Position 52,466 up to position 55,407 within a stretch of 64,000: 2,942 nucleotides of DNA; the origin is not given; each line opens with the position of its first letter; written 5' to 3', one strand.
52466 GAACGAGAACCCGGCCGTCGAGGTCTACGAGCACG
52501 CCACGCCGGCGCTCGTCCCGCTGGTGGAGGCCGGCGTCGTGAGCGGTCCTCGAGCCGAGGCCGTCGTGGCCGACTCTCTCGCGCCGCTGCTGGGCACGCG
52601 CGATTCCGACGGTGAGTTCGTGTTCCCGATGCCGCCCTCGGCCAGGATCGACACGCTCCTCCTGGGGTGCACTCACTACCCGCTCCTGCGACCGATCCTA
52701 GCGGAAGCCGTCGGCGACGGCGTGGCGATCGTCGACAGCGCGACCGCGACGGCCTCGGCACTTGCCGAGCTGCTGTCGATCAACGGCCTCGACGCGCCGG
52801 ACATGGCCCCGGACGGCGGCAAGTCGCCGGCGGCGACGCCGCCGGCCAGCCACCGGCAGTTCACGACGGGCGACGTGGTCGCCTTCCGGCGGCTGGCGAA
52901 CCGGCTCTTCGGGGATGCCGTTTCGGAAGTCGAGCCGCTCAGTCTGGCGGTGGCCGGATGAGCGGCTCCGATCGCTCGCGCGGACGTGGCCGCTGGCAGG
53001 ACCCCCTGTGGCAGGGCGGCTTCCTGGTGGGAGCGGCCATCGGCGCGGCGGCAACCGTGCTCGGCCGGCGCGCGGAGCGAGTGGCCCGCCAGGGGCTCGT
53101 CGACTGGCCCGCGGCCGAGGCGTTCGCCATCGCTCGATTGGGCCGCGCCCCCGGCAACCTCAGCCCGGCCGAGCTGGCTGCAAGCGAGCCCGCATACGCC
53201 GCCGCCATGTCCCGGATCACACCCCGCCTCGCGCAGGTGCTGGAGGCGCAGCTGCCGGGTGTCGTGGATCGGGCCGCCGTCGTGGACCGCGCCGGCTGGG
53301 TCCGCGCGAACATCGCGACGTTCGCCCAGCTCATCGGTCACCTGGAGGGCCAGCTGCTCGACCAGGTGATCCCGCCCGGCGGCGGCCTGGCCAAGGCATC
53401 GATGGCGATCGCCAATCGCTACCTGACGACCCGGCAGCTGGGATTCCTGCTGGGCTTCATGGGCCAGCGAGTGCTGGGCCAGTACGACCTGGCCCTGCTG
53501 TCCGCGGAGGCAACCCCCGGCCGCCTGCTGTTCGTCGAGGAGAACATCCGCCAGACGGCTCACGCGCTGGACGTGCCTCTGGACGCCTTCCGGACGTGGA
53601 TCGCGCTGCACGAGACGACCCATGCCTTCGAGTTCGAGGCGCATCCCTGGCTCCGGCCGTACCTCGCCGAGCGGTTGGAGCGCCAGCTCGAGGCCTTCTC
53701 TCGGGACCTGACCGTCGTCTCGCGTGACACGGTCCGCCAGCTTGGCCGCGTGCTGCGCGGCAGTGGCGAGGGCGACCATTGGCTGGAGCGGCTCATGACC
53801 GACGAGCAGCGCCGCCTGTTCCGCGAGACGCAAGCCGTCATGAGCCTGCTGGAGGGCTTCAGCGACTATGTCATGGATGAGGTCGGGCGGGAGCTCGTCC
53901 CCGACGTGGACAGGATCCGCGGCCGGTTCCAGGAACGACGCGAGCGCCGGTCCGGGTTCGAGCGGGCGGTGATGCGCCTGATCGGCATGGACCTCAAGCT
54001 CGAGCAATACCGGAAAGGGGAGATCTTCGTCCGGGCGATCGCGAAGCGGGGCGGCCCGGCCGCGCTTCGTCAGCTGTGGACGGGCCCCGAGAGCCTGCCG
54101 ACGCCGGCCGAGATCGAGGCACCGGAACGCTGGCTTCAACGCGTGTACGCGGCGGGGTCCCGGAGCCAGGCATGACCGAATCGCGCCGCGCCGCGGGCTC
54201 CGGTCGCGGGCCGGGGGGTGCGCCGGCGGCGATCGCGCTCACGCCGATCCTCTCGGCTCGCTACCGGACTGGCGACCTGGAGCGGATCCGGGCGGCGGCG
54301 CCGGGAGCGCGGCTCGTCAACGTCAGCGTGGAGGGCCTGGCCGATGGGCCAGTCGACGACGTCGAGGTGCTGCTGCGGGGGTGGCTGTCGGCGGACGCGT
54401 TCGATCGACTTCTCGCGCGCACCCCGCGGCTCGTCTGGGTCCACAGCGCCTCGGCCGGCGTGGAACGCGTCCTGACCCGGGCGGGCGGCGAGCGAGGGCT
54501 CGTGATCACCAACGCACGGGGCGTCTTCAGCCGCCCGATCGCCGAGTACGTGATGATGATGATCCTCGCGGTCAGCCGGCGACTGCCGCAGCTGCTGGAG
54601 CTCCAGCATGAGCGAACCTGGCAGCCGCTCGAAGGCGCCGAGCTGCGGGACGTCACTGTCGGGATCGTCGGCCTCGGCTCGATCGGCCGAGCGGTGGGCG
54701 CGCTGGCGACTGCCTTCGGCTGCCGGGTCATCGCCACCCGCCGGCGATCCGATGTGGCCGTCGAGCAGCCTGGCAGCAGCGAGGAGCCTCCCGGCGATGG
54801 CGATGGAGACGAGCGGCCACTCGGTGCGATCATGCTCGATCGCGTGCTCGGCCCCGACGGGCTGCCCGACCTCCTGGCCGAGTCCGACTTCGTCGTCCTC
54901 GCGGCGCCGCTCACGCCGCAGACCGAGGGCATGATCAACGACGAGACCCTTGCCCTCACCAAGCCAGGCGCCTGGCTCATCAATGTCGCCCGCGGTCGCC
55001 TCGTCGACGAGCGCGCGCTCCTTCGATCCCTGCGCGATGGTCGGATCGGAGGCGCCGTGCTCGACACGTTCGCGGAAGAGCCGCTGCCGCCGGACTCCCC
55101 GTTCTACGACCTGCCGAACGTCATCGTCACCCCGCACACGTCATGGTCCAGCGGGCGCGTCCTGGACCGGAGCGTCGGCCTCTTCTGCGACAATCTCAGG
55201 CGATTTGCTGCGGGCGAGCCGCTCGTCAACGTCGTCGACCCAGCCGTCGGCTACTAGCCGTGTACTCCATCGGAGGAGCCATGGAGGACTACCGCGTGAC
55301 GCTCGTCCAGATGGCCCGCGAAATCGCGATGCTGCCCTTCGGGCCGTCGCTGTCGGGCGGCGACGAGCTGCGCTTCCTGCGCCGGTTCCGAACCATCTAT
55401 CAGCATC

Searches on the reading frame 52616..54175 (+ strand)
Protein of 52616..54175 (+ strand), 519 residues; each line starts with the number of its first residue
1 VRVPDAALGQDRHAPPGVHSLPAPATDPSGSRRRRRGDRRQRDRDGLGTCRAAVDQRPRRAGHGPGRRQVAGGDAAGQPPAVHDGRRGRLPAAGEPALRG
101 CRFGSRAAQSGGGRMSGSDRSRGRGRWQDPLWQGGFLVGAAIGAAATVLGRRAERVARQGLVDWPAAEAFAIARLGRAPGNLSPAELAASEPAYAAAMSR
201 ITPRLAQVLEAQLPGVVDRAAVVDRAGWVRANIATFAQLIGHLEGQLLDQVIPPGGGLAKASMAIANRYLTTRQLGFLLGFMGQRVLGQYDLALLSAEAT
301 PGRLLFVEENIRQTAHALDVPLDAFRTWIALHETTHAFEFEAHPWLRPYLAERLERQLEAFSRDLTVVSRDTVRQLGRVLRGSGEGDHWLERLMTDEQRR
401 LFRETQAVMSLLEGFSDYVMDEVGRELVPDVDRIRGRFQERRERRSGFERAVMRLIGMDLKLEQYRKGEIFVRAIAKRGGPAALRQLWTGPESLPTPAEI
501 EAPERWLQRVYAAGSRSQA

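Call 25: search_protein_families(library=pfam, proteins=[window:52616-54175:+], max_evalue=0.001)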
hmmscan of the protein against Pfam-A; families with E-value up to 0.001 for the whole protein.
window:52616-54175:+ (519 aa): 1 family
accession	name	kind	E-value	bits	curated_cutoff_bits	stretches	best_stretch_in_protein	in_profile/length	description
PF10103.15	Zincin_2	-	2.6e-77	260.9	25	1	162-507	1-344/344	Zincin-like metallopeptidase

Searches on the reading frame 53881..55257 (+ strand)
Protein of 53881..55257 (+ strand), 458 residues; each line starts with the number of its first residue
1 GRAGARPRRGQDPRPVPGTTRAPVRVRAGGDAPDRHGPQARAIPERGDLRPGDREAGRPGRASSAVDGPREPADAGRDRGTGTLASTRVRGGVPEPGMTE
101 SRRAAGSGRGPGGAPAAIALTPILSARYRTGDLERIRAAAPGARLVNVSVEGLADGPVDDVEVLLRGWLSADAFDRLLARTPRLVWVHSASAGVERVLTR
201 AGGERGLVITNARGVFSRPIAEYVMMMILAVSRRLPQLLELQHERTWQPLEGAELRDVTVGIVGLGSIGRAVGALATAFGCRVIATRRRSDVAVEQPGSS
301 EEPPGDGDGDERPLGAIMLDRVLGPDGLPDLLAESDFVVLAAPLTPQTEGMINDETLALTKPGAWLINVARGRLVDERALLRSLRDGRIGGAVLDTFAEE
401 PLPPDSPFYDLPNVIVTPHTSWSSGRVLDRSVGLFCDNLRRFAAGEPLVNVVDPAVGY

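Call 31: search_protein_families(library=pfam, proteins=[window:53881-55257:+], max_evalue=0.001)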
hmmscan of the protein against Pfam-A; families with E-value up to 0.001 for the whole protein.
window:53881-55257:+ (458 aa): 2 families
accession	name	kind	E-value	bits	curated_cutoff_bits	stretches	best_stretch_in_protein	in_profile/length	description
PF02826.25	2-Hacid_dh_C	-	2.3e-54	183.9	25.1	2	326-420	83-177/178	D-isomer specific 2-hydroxyacid dehydrogenase, NAD binding domain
PF00389.36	2-Hacid_dh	-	3.7e-08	33.6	24.6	1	173-452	51-133/134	D-isomer specific 2-hydroxyacid dehydrogenase, catalytic domain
